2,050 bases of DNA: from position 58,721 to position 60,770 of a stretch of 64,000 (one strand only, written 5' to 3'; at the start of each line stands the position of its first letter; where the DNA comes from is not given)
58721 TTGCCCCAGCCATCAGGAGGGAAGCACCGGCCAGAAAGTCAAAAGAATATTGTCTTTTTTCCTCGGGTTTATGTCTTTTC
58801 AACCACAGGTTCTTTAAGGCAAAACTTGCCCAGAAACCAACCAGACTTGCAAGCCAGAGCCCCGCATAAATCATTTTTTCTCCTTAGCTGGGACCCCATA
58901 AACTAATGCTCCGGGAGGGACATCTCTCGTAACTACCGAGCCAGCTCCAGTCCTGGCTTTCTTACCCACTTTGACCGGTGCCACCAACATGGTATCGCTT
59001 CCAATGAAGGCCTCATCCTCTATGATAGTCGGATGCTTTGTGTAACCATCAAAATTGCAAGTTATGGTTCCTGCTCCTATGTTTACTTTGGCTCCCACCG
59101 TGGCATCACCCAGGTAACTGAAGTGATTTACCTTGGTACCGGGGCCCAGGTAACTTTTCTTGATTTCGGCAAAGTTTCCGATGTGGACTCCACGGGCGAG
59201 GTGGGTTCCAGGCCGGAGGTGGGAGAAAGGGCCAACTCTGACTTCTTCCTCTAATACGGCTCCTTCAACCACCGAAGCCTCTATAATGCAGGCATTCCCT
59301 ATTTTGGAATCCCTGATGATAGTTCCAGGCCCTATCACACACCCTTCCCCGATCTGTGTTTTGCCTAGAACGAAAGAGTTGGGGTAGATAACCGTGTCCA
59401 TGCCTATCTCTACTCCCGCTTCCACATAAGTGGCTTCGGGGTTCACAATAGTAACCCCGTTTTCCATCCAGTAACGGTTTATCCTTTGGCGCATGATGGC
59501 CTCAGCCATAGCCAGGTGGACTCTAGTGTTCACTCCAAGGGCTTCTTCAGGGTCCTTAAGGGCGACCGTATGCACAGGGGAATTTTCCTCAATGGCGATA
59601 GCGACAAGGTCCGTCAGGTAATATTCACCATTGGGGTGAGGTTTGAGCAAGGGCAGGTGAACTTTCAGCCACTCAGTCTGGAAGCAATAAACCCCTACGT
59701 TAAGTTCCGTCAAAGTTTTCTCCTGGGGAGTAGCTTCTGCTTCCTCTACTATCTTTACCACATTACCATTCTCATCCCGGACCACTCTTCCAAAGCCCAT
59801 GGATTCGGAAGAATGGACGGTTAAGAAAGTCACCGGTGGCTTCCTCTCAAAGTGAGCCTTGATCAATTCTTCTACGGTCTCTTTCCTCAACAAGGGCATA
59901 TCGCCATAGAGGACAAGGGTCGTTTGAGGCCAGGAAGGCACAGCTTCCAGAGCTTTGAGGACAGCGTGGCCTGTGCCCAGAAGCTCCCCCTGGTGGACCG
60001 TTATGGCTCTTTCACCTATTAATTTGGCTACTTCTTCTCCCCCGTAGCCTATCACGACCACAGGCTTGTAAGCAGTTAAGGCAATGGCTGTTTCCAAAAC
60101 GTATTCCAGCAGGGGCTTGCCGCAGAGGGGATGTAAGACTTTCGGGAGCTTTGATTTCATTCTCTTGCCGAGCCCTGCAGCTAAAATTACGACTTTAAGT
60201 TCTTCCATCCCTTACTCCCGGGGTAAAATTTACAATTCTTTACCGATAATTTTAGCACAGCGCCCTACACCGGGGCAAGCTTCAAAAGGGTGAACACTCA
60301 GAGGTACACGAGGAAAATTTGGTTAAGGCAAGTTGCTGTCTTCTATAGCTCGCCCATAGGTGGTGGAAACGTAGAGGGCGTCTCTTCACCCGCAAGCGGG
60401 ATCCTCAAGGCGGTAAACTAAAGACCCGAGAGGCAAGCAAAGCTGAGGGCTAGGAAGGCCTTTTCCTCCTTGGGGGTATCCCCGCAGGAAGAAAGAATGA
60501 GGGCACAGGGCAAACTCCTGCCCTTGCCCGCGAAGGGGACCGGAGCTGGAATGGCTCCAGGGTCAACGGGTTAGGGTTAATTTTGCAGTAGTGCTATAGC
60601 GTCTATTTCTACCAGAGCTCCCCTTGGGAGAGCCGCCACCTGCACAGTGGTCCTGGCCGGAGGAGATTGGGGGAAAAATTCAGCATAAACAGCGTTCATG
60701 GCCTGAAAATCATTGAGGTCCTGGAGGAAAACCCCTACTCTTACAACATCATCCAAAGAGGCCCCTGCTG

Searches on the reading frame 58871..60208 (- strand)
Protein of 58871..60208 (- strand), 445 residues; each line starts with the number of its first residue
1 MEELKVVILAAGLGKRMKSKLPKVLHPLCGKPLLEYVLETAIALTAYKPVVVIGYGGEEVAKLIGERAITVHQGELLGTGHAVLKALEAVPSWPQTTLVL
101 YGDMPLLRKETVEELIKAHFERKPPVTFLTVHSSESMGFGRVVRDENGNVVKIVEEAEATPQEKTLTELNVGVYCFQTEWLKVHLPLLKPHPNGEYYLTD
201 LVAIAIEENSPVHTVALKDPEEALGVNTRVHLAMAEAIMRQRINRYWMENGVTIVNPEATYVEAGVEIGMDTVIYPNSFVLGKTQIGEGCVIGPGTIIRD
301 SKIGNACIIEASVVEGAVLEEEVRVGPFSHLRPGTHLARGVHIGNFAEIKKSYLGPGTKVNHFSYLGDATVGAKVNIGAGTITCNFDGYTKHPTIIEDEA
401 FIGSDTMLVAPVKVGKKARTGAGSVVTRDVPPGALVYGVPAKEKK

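Call 20: find_homologous_proteins(query=window:58871-60208:-, max_evalue=1e-100)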
Query window:58871-60208:- (445 aa): 6443 proteins with E <= 1e-100 among 8000 candidates; the best 120 are listed.
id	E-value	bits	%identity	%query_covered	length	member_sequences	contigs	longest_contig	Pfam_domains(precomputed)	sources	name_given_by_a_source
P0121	5.5e-294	993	100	100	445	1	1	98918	PF00483.30,PF01128.26,PF14602.13,PF00132.31,PF25087.2,PF25084.2,PF24894.2,PF12804.14,PF02348.26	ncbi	-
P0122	1.2e-262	890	87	100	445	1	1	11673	PF00483.30,PF01128.26,PF14602.13,PF00132.31,PF25087.2,PF25084.2,PF24894.2,PF12804.14,PF02348.26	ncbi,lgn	-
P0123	1.4e-258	876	85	100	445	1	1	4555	PF00483.30,PF01128.26,PF14602.13,PF00132.31,PF25087.2,PF25084.2,PF24894.2,PF12804.14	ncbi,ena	-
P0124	2.2e-253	859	84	100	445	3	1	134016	PF00483.30,PF01128.26,PF14602.13,PF00132.31,PF25087.2,PF25084.2,PF12804.14,PF02348.26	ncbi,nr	ncbi:MAG: bifunctional UDP-N-acetylglucosamine diphosphorylase/glucosamine-1-phosphate N-acetyltrans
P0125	6.3e-248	841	83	100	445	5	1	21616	PF00483.30,PF01128.26,PF14602.13,PF00132.31,PF25087.2,PF25084.2,PF12804.14,PF02348.26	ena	-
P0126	2.1e-247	840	82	100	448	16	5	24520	PF00483.30,PF01128.26,PF14602.13,PF00132.31,PF25087.2,PF25084.2,PF12804.14,PF02348.26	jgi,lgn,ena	jgi:bifunctional UDP-N-acetylglucosamine pyrophosphorylase/glucosamine-1-phosphate N-acetyltransfera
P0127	3.9e-245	832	81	100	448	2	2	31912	PF00483.30,PF01128.26,PF14602.13,PF00132.31,PF25087.2,PF25084.2,PF12804.14,PF02348.26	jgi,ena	-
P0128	4.5e-241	819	79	100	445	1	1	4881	PF00483.30,PF01128.26,PF14602.13,PF00132.31,PF25087.2,PF25084.2,PF24894.2,PF12804.14,PF02348.26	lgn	-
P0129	1.0e-200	686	68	100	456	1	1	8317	PF00483.30,PF01128.26,PF14602.13,PF00132.31,PF25087.2,PF25084.2,PF24894.2,PF12804.14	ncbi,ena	-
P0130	5.4e-198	677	68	100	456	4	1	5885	PF00483.30,PF01128.26,PF14602.13,PF00132.31,PF25087.2,PF25084.2,PF24894.2,PF12804.14,PF02348.26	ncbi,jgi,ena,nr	ncbi:MAG: UDP-N-acetylglucosamine diphosphorylase/glucosamine-1-phosphate N-acetyltransferase [Chlor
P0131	1.7e-187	642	64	99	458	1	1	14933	PF00483.30,PF01128.26,PF14602.13,PF00132.31,PF25087.2,PF25084.2,PF24894.2,PF12804.14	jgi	-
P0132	9.8e-179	613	61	100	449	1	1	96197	PF00483.30,PF01128.26,PF14602.13,PF00132.31,PF25087.2,PF25084.2,PF24894.2,PF12804.14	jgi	jgi:bifunctional UDP-N-acetylglucosamine pyrophosphorylase/glucosamine-1-phosphate N-acetyltransfera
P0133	1.6e-177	609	61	100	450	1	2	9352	PF00483.30,PF01128.26,PF14602.13,PF00132.31,PF25087.2,PF25084.2,PF24894.2,PF12804.14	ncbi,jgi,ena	-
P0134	2.2e-177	609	61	100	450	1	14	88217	PF00483.30,PF01128.26,PF14602.13,PF00132.31,PF25087.2,PF25084.2,PF24894.2,PF12804.14,PF02348.26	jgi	jgi:bifunctional UDP-N-acetylglucosamine pyrophosphorylase/glucosamine-1-phosphate N-acetyltransfera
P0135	8.3e-177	607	61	99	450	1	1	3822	PF00483.30,PF01128.26,PF14602.13,PF00132.31,PF25087.2,PF25084.2,PF24894.2,PF12804.14,PF02348.26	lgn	-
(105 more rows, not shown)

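Call 22: find_encoding_contigs(protein=P0124, flank=5000, max_places=2)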
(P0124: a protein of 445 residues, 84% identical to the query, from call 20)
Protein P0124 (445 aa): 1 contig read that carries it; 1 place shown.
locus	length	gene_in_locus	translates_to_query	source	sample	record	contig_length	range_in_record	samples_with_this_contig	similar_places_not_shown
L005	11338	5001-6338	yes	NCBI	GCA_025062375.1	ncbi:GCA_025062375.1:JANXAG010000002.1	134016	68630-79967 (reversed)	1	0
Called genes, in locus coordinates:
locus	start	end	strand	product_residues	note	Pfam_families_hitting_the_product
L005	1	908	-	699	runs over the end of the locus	PF02629:CoA_binding, PF13380:CoA_binding_2, PF13607:Succ_CoA_lig, PF19045:Ligase_CoA_2, PF13549:ATP-grasp_5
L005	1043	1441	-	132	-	-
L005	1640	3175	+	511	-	PF01875:Memo, PF01871:AMMECR1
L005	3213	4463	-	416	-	PF00155:Aminotran_1_2, PF12897:Asp_aminotransf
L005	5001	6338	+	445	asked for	PF00483:NTP_transferase, PF01128:IspD, PF02348:CTP_transf_3 (weak), PF12804:NTP_transf_3, PF25084:LbH_EIF2B, PF00132:Hexapep (weak), PF25087:GMPPB_C (weak), PF14602:Hexapep_2 (weak)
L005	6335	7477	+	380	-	PF00571:CBS, PF03471:CorC_HlyC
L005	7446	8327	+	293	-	PF12717:Cnd1 (faint), PF02985:HEAT (faint), PF13646:HEAT_2, PF03130:HEAT_PBS (faint), PF13646:HEAT_2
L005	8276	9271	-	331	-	PF00480:ROK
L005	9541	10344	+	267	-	PF12837:Fer4_6 (faint), PF13187:Fer4_9 (weak), PF13237:Fer4_10 (weak), PF14697:Fer4_21, PF25160:LdpA_Fe-S-bd (weak), PF00037:Fer4 (weak), PF12838:Fer4_7 (weak)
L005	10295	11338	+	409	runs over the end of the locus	PF13183:Fer4_8 (weak), PF13187:Fer4_9 (weak), PF02754:CCG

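Call 23: find_encoding_contigs(protein=P0122, flank=5000, max_places=2)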
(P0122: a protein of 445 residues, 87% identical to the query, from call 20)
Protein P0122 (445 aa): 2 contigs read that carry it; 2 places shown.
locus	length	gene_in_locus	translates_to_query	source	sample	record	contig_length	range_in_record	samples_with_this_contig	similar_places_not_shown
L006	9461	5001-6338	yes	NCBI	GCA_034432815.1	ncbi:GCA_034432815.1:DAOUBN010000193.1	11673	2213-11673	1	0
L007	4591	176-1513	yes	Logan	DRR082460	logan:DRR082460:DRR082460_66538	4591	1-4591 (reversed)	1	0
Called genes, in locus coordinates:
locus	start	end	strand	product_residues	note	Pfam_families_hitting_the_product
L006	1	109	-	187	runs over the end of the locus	-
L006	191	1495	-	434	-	PF13231:PMT_2 (weak)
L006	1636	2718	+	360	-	PF03462:PCRF, PF00472:RF-1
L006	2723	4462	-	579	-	PF07973:tRNA_SAD, PF00587:tRNA-synt_2b, PF03129:HGTP_anticodon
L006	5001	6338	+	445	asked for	PF00483:NTP_transferase, PF01128:IspD, PF02348:CTP_transf_3 (weak), PF12804:NTP_transf_3, PF25084:LbH_EIF2B, PF00132:Hexapep, PF25087:GMPPB_C (weak), PF00132:Hexapep (weak), +3 more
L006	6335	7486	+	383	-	PF00571:CBS, PF03471:CorC_HlyC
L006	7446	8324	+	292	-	PF02985:HEAT (faint), PF13513:HEAT_EZ (faint), PF13646:HEAT_2, PF03130:HEAT_PBS (faint), PF13646:HEAT_2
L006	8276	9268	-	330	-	PF00480:ROK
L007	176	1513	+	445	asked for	PF00483:NTP_transferase, PF01128:IspD, PF02348:CTP_transf_3 (weak), PF12804:NTP_transf_3, PF25084:LbH_EIF2B, PF00132:Hexapep, PF25087:GMPPB_C (weak), PF00132:Hexapep (weak), +3 more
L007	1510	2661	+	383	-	PF00571:CBS, PF03471:CorC_HlyC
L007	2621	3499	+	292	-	PF02985:HEAT (faint), PF13513:HEAT_EZ (faint), PF13646:HEAT_2, PF03130:HEAT_PBS (faint), PF13646:HEAT_2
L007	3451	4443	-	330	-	PF00480:ROK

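Call 24: find_encoding_contigs(protein=P0126, flank=5000, max_places=3)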
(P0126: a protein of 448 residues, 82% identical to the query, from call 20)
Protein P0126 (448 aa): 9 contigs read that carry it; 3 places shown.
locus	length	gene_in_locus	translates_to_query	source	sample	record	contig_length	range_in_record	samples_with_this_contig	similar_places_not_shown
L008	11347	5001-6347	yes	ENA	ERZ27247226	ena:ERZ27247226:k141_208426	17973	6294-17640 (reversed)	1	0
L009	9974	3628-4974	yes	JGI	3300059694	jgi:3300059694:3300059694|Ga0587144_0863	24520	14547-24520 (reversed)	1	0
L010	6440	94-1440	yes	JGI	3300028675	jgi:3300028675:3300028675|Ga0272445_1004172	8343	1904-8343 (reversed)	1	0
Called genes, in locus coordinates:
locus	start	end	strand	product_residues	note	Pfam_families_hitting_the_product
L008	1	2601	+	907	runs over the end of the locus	PF01411:tRNA-synt_2c, PF07973:tRNA_SAD, PF02272:DHHA1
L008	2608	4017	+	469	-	PF04865:Baseplate_J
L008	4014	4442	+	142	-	PF03652:RuvX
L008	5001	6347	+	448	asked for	PF00483:NTP_transferase, PF01128:IspD, PF02348:CTP_transf_3 (weak), PF12804:NTP_transf_3, PF25084:LbH_EIF2B, PF00132:Hexapep, PF25087:GMPPB_C (weak), PF00132:Hexapep (weak), +1 more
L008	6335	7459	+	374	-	PF00571:CBS, PF03471:CorC_HlyC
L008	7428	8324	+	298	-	PF21581:SCD (faint), PF02985:HEAT (faint), PF13513:HEAT_EZ (faint), PF13646:HEAT_2, PF03130:HEAT_PBS (faint), PF13646:HEAT_2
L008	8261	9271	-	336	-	PF00480:ROK, PF01869:BcrAD_BadFG (faint)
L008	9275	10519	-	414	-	PF01882:DUF58 (weak)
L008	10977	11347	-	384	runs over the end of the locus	PF00089:Trypsin, PF13365:Trypsin_2, PF13180:PDZ_2, PF17820:PDZ_6 (faint)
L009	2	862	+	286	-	?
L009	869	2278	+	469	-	PF04865:Baseplate_J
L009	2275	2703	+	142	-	PF03652:RuvX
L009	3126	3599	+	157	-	-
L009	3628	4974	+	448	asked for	PF00483:NTP_transferase, PF01128:IspD, PF02348:CTP_transf_3 (weak), PF12804:NTP_transf_3, PF25084:LbH_EIF2B, PF00132:Hexapep, PF25087:GMPPB_C (weak), PF00132:Hexapep (weak), +1 more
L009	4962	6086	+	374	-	PF00571:CBS, PF03471:CorC_HlyC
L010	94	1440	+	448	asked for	PF00483:NTP_transferase, PF01128:IspD, PF02348:CTP_transf_3 (weak), PF12804:NTP_transf_3, PF25084:LbH_EIF2B, PF00132:Hexapep, PF25087:GMPPB_C (weak), PF00132:Hexapep (weak), +1 more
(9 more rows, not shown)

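Call 67: find_encoding_contigs(protein=P0121, flank=1000, max_places=2)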
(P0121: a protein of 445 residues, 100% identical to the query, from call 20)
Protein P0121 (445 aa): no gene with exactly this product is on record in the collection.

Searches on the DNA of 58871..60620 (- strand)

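Call 7: search_rna_families(source=window, start=60180, end=60620, threshold=evalue, max_evalue=10, show_alignments=3)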
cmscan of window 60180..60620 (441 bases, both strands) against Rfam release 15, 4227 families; matches with E-value up to 10: 3.
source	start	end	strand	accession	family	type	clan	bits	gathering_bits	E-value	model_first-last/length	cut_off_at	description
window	60466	60506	+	RF01100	PK-BYV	Cis-reg;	-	19.6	50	0.094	1-40/40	no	3'-terminal pseudoknot in BYV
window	60341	60444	-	RF02789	snoTBR12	Gene; snRNA; snoRNA; CD-box;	-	15.3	77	2.8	1-101/101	no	Small nucleolar RNA TBR12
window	60360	60518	+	RF02197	TP73-AS1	Gene; lncRNA;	-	13.8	75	1.7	1-161/161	no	TP73 antisense RNA 1 conserved region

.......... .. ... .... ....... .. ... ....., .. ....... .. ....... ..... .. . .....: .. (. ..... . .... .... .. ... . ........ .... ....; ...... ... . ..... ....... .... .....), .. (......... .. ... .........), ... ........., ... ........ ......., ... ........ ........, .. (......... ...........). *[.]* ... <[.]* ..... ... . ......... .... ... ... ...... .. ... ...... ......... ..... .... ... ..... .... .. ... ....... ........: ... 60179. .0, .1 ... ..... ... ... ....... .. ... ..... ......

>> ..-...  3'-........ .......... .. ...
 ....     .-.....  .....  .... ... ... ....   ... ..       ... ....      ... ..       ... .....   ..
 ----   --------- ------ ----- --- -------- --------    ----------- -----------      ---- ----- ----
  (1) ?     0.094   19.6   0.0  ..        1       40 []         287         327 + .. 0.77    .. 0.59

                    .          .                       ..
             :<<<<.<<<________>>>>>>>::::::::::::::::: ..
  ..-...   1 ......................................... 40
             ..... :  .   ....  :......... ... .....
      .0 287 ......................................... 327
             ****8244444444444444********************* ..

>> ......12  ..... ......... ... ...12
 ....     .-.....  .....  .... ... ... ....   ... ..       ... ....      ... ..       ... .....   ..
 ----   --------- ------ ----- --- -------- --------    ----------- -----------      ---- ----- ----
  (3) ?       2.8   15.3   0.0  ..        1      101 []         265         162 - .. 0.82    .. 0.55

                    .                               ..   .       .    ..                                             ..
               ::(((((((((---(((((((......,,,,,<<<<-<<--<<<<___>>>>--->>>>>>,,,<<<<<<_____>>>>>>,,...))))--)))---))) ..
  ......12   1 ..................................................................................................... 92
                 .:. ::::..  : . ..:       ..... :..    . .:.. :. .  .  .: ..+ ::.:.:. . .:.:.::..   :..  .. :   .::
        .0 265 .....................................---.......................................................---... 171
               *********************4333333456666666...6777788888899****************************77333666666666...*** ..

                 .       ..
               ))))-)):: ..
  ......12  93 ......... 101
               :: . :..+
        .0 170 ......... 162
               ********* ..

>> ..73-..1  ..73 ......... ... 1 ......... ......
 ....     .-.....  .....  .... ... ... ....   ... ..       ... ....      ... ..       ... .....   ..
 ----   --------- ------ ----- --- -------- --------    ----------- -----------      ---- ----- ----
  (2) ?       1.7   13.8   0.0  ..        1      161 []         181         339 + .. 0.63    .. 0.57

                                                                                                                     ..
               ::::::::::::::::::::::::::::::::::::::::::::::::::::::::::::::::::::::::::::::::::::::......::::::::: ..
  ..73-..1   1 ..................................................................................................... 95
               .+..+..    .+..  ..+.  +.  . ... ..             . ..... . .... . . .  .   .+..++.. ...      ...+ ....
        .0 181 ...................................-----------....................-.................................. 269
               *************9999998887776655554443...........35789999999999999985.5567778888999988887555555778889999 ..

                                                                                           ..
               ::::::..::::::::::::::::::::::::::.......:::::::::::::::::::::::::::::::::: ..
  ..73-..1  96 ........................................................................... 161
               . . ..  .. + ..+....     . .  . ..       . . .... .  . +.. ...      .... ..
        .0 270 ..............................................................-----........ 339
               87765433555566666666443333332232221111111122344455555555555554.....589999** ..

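Call 33: search_rna_families(source=L009, start=2650, end=3640, threshold=evalue, max_evalue=10, show_alignments=2)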
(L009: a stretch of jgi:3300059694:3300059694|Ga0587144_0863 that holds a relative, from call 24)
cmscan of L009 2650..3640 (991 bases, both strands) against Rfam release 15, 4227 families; matches with E-value up to 10: 11.
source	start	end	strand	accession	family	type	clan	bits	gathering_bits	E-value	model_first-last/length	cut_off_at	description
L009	3058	3152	+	RF02151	MIMT1_1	Gene; lncRNA;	-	24.3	45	0.045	1-88/88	no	MER1 repeat containing imprinted transcript 1 conserved region 1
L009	2906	3001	+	RF02151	MIMT1_1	Gene; lncRNA;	-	23.9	45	0.053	1-88/88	no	MER1 repeat containing imprinted transcript 1 conserved region 1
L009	3322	3422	+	RF02151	MIMT1_1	Gene; lncRNA;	-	23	45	0.085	1-88/88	no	MER1 repeat containing imprinted transcript 1 conserved region 1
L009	3218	3304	+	RF02151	MIMT1_1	Gene; lncRNA;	-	20.2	45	0.34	1-88/88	no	MER1 repeat containing imprinted transcript 1 conserved region 1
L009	2786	2866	-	RF03627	mir-9168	Gene; miRNA;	-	19.6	100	0.64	1-95/95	no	mir-9168 microRNA precursor family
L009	2931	2962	+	RF01835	HIV_FS2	Cis-reg; frameshift_element;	-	18.1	44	0.93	1-45/45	no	ribosomal frameshift site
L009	2716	2811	+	RF02151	MIMT1_1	Gene; lncRNA;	-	18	45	0.97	1-88/88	no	MER1 repeat containing imprinted transcript 1 conserved region 1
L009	2792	2854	-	RF00719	mir-326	Gene; miRNA;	-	17.5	66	2.7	1-95/95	no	mir-326 microRNA precursor family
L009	2812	2865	+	RF01068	Guanidine-II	Cis-reg; riboswitch;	-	16.5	32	1.2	1-48/48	no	Guanidine-II riboswitch aptamer (mini-ykkC)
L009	2925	3001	+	RF02937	Clostridiales-2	Gene; sRNA;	-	13.5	58.6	5.3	1-82/82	no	Clostridiales-2 RNA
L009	2945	3003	+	RF01696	Chlorobi-1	Gene; sRNA;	-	11.4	50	8.1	1-67/67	no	Chlorobi-1 RNA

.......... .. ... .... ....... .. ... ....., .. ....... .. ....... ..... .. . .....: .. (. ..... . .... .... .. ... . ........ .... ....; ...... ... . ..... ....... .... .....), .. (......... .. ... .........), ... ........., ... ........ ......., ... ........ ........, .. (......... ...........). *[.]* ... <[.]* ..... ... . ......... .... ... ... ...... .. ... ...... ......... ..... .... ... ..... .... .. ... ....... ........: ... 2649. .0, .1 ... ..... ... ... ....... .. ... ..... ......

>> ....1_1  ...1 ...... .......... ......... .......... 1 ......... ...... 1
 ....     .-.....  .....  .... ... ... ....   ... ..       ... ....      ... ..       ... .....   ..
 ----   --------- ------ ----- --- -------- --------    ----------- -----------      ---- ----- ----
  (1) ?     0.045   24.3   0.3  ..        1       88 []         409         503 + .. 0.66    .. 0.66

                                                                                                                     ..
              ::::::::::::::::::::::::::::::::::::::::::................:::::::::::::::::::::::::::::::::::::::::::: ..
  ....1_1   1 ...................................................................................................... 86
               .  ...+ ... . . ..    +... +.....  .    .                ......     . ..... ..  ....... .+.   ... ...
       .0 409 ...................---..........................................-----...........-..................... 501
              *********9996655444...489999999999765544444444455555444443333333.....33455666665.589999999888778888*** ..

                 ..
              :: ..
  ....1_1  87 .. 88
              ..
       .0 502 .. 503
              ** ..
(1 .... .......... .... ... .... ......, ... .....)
